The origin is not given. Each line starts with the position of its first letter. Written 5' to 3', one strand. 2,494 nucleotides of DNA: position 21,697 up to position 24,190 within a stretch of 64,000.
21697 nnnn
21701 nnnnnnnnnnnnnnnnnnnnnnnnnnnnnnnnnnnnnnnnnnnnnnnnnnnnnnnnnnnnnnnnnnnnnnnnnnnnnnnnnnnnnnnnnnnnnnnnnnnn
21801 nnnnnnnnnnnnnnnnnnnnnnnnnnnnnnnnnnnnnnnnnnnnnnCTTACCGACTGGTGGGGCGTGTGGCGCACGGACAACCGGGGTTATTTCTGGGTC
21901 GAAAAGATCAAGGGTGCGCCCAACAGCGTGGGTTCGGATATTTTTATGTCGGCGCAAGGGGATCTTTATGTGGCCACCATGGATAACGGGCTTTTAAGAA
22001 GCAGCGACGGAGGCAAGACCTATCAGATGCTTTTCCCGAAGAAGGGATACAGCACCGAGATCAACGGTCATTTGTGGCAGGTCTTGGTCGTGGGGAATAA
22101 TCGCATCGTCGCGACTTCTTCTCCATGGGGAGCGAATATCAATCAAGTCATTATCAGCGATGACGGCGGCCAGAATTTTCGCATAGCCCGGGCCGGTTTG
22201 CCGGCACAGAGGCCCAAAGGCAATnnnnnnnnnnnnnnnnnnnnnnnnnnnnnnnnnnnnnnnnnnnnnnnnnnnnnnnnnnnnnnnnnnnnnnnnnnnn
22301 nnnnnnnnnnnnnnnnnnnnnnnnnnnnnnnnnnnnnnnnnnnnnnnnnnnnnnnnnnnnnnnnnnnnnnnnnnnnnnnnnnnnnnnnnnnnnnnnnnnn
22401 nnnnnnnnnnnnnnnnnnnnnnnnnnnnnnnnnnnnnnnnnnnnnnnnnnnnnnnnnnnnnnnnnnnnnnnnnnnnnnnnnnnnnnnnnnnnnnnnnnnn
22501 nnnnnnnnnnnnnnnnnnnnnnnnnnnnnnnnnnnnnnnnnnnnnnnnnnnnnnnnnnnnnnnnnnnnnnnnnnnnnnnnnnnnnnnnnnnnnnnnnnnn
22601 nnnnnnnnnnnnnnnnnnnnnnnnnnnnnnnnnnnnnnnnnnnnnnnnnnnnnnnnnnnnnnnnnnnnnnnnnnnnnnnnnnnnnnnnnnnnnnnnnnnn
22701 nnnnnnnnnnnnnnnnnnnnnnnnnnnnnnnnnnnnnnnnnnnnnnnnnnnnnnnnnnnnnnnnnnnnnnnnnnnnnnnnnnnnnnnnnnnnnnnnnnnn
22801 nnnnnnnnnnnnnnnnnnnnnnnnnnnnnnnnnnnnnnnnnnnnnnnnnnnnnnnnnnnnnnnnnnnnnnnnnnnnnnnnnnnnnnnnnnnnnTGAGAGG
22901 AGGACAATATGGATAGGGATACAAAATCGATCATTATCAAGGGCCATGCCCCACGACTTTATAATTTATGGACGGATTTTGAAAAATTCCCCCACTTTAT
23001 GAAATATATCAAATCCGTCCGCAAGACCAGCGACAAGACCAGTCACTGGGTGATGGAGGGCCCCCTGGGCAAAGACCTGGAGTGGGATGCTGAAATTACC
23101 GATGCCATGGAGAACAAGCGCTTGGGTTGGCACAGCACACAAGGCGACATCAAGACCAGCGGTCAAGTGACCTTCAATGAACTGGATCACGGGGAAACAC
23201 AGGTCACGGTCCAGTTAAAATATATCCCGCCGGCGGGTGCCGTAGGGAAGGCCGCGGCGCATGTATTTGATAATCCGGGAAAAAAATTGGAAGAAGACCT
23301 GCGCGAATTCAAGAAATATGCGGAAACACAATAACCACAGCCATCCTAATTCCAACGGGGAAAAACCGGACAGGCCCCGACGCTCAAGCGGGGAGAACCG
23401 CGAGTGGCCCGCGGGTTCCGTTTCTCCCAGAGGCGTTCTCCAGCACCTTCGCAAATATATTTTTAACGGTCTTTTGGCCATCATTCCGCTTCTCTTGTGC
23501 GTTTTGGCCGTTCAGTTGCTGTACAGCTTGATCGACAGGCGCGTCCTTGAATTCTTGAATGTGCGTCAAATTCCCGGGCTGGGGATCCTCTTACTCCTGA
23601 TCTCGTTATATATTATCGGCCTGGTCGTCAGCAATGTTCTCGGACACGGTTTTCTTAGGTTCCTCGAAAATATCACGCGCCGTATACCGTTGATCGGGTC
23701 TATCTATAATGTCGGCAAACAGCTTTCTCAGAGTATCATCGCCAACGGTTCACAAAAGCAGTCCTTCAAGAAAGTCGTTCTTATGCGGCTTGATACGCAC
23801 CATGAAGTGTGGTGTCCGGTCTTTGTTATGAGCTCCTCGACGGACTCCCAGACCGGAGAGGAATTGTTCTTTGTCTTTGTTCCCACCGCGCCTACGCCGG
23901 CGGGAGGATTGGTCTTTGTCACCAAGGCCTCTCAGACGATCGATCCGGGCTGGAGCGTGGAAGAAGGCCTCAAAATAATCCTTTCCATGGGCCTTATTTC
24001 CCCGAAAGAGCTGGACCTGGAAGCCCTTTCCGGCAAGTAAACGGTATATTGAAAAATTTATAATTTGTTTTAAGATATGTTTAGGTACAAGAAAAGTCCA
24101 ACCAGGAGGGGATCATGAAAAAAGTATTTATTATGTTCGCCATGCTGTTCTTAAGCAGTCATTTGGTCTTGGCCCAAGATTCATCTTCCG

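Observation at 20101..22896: Fusion of a cytoplasmic GT26 (WecB/TagA/CpsF) glycosyltransferase to a periplasmic BNR/Asp-box beta-propeller via a signal-anchor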

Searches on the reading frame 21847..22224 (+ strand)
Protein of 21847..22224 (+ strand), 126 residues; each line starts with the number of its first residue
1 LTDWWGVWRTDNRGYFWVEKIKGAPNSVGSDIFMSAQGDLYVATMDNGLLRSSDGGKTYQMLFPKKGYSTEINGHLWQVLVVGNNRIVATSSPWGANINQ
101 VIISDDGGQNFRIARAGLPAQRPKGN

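Call 45: search_solved_structures(query=A3, max_evalue=10, show_alignments=5)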
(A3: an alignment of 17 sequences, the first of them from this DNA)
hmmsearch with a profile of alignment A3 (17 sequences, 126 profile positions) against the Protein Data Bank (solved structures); distinct sequences matched with E-value up to 10: 44.
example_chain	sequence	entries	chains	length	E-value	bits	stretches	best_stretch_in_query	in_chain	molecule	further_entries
2cn2_A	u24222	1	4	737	2.8e-07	33.6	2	6-80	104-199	BETA-1,4-XYLOGLUCAN HYDROLASE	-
2cn3_A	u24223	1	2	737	3.1e-07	33.4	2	6-80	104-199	BETA-1,4-XYLOGLUCAN HYDROLASE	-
8am5_S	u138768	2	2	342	9.1e-05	25.5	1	2-39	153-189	Photosystem II assembly lipoprotein Ycf48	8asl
3b7f_A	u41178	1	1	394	0.00025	24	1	6-62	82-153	Glycosyl hydrolase, BNR repeat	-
6p2m_A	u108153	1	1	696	0.0011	22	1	6-43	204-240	Type 3a cellulose-binding domain protein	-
6p2n_A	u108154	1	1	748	0.0014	21.6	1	3-64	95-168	Xyloglucanase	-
7kn8_A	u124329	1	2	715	0.012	18.6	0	6-19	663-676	Cellulase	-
6ffy_A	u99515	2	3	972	0.02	17.9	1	45-113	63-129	VPS10 domain-containing receptor SorCS2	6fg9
1sqj_A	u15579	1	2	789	0.052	16.5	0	5-62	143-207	oligoxyloglucan reducing-end-specific cellobiohydrolase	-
2ebs_A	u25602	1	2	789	0.052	16.5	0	5-62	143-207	Oligoxyloglucan reducing end-specific cellobiohydrolase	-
6mgj_A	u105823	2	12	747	0.1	15.6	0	6-64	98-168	Xyloglucanase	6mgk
8prs_A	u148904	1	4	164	0.11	15.5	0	26-57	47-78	nvBagel4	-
6mnj_A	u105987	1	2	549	0.12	15.3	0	8-22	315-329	Hz136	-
4bbw_A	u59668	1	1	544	0.17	14.9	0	6-47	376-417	SIALIDASE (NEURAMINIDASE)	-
1dil_A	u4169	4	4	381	0.17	14.9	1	9-42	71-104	SIALIDASE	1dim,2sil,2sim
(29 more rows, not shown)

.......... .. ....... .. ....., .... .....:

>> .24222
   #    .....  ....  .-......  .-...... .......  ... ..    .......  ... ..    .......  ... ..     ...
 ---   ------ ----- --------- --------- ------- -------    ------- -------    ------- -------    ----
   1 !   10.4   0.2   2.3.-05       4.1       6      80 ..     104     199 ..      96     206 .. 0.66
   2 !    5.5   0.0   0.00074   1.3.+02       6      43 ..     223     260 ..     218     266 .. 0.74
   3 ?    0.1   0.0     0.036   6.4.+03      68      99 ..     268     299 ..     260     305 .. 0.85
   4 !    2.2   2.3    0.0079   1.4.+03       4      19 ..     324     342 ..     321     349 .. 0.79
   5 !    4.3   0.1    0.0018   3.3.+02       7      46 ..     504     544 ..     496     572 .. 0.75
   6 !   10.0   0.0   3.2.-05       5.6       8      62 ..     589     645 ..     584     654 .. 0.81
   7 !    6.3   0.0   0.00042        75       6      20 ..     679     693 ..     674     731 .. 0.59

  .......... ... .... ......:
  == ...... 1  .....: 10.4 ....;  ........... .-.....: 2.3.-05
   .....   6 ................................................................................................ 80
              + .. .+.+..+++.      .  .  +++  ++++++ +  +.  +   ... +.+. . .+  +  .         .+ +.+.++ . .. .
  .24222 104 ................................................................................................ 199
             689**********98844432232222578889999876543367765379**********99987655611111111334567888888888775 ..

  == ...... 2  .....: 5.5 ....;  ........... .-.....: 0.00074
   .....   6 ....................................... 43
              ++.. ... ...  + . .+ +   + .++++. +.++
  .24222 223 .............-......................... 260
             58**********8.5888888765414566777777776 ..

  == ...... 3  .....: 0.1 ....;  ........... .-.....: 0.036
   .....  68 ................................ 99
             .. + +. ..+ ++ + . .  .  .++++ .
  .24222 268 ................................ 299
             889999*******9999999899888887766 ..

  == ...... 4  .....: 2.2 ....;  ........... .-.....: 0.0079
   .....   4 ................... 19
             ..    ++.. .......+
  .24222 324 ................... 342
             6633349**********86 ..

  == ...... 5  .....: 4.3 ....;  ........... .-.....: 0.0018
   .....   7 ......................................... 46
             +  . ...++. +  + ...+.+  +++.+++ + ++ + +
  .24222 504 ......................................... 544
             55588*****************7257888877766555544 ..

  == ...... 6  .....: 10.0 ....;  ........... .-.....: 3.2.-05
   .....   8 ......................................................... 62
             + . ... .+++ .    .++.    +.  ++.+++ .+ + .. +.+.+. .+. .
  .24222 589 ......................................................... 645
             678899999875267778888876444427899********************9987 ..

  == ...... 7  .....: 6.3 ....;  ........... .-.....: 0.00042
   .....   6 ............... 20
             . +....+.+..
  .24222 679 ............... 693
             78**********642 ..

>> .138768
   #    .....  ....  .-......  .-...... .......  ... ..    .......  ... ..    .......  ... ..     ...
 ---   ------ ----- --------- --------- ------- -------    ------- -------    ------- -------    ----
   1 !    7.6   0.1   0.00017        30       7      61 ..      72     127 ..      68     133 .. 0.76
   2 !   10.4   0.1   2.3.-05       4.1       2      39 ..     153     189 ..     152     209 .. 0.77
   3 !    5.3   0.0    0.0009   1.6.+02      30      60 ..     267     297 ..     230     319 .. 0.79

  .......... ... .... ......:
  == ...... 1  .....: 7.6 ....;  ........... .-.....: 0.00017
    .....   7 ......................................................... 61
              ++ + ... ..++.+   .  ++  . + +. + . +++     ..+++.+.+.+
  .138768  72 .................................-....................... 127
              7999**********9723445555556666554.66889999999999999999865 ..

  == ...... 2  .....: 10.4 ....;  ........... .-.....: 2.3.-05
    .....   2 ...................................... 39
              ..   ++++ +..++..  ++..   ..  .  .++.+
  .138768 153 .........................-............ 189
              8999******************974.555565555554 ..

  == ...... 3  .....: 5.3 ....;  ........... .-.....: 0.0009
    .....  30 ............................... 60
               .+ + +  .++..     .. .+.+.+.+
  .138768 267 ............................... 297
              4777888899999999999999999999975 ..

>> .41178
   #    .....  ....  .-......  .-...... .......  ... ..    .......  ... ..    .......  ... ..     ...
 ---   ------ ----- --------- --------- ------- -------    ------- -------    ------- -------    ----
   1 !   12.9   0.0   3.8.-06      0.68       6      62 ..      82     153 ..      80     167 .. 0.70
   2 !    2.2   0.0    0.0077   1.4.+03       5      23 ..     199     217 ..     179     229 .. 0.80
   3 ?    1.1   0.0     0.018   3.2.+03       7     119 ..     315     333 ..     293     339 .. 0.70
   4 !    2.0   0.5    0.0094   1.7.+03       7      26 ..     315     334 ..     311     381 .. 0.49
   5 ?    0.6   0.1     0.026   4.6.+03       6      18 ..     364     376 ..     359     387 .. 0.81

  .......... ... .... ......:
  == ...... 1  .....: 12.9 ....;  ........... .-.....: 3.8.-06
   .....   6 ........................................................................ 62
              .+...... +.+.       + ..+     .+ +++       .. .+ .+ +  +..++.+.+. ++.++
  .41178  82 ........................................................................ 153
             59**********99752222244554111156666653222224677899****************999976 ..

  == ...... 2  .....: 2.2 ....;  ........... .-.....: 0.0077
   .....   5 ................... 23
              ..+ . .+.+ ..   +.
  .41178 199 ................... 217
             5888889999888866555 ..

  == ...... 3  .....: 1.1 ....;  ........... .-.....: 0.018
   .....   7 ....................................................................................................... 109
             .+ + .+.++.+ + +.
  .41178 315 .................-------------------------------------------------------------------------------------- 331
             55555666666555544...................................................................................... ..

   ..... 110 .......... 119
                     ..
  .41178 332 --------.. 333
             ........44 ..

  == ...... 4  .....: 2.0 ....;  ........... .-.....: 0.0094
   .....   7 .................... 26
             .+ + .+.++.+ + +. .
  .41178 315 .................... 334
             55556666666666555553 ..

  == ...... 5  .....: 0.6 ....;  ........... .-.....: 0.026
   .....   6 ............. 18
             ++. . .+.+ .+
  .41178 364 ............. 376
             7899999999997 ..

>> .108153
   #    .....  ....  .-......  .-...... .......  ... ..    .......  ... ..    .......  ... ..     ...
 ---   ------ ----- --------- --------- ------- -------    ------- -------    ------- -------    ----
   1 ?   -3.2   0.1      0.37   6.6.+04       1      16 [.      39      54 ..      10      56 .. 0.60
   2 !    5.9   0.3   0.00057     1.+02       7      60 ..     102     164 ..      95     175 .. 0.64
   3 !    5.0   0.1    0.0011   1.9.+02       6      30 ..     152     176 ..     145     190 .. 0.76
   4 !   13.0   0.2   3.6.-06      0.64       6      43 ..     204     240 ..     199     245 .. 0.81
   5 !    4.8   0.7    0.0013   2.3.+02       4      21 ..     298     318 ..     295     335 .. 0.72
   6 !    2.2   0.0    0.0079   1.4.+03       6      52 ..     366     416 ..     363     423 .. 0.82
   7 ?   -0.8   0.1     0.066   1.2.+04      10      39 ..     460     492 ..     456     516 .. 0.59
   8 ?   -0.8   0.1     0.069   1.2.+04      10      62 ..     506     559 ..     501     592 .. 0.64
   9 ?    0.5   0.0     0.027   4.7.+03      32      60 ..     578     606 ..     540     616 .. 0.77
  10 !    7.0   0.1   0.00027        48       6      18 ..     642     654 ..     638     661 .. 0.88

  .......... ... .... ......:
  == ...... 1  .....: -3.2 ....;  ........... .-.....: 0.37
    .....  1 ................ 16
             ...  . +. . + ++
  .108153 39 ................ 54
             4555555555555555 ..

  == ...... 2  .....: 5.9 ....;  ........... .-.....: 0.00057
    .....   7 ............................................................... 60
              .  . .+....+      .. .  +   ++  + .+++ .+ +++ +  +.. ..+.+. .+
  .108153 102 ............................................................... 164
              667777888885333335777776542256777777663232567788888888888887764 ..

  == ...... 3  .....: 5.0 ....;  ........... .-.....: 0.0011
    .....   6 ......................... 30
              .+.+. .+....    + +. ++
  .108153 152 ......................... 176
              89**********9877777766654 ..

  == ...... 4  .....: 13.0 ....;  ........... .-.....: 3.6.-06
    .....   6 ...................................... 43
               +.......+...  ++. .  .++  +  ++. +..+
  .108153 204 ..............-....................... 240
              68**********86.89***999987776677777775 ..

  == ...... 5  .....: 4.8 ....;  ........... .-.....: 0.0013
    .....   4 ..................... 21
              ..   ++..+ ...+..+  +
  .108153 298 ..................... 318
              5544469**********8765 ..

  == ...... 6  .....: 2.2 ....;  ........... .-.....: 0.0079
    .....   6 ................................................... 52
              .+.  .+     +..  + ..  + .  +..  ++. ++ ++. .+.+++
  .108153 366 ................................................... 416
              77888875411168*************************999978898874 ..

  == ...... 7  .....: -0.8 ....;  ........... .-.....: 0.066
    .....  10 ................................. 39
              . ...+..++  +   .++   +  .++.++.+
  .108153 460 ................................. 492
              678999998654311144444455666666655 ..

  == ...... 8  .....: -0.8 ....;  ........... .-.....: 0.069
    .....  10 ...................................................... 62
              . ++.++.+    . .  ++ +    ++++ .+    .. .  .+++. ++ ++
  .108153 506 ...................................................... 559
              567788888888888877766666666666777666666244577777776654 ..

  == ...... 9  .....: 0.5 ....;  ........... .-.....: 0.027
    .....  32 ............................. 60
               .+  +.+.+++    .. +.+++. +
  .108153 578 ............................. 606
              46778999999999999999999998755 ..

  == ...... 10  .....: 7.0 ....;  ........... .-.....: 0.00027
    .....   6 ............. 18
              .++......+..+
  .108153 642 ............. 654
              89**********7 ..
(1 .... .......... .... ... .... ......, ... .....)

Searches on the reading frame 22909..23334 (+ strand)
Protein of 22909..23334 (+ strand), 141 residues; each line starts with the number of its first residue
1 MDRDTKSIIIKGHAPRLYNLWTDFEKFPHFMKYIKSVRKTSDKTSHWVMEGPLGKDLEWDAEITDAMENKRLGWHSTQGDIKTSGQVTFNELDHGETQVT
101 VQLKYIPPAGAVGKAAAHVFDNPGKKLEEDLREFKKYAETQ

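Call 18: search_protein_families(library=pfam, proteins=[window:22909-23334:+], max_evalue=0.001)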
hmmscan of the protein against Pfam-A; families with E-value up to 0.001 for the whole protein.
window:22909-23334:+ (141 aa): 3 families
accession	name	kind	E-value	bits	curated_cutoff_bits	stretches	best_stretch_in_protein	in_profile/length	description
PF03364.25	Polyketide_cyc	-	9.5e-12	45.7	23.4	1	14-121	5-115/126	Polyketide cyclase / dehydrase and lipid transport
PF08327.17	AHSA1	-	8.3e-05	23.3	22.1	1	16-112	6-105/125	Activator of Hsp90 ATPase homolog 1-like protein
PF10604.15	Polyketide_cyc2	-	0.00037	21.3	27.4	1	5-139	5-142/142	Polyketide cyclase / dehydrase and lipid transport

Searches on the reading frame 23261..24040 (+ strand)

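Call 18: search_protein_families(library=pfam, proteins=[window:23261-24040:+], max_evalue=0.001)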
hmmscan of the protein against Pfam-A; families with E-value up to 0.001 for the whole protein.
window:23261-24040:+ (259 aa): 1 family
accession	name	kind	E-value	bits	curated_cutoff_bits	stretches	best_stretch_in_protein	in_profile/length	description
PF04367.18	DUF502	-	5.4e-24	84.6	23.8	1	110-215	1-107/107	Protein of unknown function (DUF502)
